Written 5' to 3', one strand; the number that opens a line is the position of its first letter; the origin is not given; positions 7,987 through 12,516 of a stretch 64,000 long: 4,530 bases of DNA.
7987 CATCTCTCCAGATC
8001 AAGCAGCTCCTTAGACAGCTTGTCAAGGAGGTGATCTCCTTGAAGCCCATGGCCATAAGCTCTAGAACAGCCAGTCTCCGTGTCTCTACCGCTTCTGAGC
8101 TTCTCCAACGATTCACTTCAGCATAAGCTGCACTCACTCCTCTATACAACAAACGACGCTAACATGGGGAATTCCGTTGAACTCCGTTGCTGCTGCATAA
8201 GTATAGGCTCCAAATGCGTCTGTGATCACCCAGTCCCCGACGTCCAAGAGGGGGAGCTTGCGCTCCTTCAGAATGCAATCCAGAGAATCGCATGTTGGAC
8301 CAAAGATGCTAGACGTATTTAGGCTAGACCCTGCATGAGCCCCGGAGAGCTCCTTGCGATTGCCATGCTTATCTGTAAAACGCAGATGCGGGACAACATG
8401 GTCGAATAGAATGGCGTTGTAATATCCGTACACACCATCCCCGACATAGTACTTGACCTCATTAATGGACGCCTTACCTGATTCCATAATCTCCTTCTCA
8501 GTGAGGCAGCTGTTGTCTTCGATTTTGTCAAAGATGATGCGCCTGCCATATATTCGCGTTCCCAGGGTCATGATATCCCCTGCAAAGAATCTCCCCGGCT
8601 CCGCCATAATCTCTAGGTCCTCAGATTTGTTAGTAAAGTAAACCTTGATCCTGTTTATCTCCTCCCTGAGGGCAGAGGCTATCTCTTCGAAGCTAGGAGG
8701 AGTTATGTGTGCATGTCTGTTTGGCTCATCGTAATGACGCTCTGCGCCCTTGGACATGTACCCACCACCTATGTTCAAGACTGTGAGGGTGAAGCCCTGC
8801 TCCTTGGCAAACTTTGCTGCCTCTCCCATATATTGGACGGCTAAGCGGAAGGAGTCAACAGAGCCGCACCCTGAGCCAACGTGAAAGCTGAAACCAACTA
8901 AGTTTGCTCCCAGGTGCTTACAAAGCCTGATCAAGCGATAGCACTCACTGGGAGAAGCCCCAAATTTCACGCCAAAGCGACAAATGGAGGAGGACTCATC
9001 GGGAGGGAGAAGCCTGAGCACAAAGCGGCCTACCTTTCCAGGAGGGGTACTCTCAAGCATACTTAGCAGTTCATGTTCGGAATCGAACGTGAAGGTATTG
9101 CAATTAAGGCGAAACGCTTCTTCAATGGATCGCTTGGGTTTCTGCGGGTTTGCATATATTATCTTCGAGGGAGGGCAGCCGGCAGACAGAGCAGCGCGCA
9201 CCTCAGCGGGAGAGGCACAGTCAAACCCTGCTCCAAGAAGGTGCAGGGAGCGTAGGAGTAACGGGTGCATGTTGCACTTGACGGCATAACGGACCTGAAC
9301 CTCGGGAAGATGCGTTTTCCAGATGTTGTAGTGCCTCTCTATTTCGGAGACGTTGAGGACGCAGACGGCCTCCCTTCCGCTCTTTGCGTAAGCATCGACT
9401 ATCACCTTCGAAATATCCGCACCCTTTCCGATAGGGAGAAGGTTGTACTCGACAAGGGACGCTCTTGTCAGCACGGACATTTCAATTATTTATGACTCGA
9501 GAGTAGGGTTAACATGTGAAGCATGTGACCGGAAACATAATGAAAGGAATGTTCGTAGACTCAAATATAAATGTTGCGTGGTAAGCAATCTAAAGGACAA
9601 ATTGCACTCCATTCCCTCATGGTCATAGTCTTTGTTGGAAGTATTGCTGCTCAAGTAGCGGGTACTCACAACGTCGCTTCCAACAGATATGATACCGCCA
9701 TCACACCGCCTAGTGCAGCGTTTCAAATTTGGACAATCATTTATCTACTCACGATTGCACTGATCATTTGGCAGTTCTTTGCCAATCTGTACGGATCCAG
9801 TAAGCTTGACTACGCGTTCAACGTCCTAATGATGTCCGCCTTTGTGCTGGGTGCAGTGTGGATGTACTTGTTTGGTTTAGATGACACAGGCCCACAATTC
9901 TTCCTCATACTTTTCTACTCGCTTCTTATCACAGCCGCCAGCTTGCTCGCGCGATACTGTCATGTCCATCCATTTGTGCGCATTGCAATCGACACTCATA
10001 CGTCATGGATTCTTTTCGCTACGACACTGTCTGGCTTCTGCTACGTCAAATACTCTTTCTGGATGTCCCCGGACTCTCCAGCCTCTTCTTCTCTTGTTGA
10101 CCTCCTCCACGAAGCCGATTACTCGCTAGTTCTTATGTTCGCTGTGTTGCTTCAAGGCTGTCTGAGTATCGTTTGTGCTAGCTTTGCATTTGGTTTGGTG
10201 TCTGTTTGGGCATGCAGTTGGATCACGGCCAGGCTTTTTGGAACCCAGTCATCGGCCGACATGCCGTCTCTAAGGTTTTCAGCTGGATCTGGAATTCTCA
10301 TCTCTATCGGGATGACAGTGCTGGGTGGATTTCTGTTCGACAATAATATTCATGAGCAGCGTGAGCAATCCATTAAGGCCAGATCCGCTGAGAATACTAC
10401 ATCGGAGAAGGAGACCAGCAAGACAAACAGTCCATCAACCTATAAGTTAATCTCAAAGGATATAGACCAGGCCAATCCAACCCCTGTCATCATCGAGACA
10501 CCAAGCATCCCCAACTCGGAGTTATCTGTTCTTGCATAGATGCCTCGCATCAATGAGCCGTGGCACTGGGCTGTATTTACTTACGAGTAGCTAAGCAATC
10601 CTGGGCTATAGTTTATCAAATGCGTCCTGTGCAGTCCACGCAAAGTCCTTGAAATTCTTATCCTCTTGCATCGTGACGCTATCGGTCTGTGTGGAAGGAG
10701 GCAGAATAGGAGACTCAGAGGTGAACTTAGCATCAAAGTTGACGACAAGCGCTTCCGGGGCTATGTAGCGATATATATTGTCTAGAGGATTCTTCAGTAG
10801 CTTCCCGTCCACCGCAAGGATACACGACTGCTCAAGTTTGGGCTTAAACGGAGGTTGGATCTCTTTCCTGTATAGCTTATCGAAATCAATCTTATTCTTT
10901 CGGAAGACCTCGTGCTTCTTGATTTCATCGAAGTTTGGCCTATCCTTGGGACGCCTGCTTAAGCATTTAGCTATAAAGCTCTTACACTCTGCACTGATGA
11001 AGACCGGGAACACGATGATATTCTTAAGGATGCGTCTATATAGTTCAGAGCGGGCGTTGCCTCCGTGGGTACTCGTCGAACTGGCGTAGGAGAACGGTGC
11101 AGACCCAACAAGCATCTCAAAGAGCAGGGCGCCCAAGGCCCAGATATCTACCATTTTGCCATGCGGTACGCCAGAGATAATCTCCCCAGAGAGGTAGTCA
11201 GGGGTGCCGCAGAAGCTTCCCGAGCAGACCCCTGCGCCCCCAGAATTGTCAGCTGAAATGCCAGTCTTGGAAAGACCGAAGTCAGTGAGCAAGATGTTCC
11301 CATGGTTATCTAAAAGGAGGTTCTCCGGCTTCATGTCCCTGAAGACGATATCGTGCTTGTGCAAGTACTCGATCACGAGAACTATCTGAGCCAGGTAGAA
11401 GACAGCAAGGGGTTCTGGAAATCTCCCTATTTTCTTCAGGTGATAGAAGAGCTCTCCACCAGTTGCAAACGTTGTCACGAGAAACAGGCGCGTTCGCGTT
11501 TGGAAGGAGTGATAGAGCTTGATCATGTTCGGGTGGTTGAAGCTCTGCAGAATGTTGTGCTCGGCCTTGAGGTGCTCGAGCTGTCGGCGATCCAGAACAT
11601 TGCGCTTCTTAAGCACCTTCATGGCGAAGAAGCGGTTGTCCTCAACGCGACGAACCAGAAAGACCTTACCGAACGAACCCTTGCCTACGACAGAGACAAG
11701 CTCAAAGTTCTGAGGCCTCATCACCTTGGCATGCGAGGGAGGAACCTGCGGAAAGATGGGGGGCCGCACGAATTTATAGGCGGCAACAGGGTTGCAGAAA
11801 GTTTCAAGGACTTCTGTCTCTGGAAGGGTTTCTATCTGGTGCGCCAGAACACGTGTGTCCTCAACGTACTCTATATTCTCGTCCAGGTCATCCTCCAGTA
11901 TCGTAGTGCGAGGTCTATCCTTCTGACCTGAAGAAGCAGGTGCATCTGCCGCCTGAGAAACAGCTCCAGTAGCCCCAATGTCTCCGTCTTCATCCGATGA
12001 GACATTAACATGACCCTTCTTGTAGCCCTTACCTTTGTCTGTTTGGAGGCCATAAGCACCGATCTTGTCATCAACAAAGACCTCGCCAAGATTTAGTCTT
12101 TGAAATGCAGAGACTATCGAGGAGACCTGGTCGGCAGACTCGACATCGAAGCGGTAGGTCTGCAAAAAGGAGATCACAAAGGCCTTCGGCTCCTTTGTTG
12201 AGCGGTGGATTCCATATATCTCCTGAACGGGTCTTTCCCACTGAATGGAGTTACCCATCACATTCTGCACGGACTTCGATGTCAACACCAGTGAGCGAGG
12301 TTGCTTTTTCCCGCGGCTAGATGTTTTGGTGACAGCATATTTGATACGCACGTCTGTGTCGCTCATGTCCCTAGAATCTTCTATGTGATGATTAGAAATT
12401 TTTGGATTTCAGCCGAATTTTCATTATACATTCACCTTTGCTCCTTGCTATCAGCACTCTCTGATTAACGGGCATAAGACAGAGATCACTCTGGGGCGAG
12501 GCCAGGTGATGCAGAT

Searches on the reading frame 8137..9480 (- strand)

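Call 50: search_protein_families(library=pfam, proteins=[window:8137-9480:-], max_evalue=0.0001)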
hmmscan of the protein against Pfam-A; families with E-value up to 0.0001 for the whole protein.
window:8137-9480:- (448 aa): 2 families
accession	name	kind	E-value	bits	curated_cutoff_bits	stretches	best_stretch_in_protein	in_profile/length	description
PF02784.22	Orn_Arg_deC_N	-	7.1e-55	186.5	23.4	1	45-300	2-246/247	Pyridoxal-dependent decarboxylase, pyridoxal binding domain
PF00278.28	Orn_DAP_Arg_deC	-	7.3e-15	55.5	23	1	341-424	23-95/95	Pyridoxal-dependent decarboxylase, C-terminal sheet domain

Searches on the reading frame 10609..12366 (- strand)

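Call 50: search_protein_families(library=pfam, proteins=[window:10609-12366:-], max_evalue=0.0001)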
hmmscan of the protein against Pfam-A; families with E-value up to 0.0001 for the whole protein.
window:10609-12366:- (586 aa): 4 families
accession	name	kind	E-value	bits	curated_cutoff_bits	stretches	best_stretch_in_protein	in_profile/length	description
PF00069.31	Pkinase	-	1.4e-66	225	31.7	1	222-488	2-263/263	Protein kinase domain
PF07714.23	PK_Tyr_Ser-Thr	-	5.7e-30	104.9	23.1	1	222-484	2-256/258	Protein tyrosine and serine/threonine kinase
PF14531.12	Kinase-like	-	1.7e-07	31.2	25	1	326-428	152-254/289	Kinase-like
PF00433.29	Pkinase_C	-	7.3e-05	23.9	20.9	0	543-575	9-42/44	Protein kinase C terminal domain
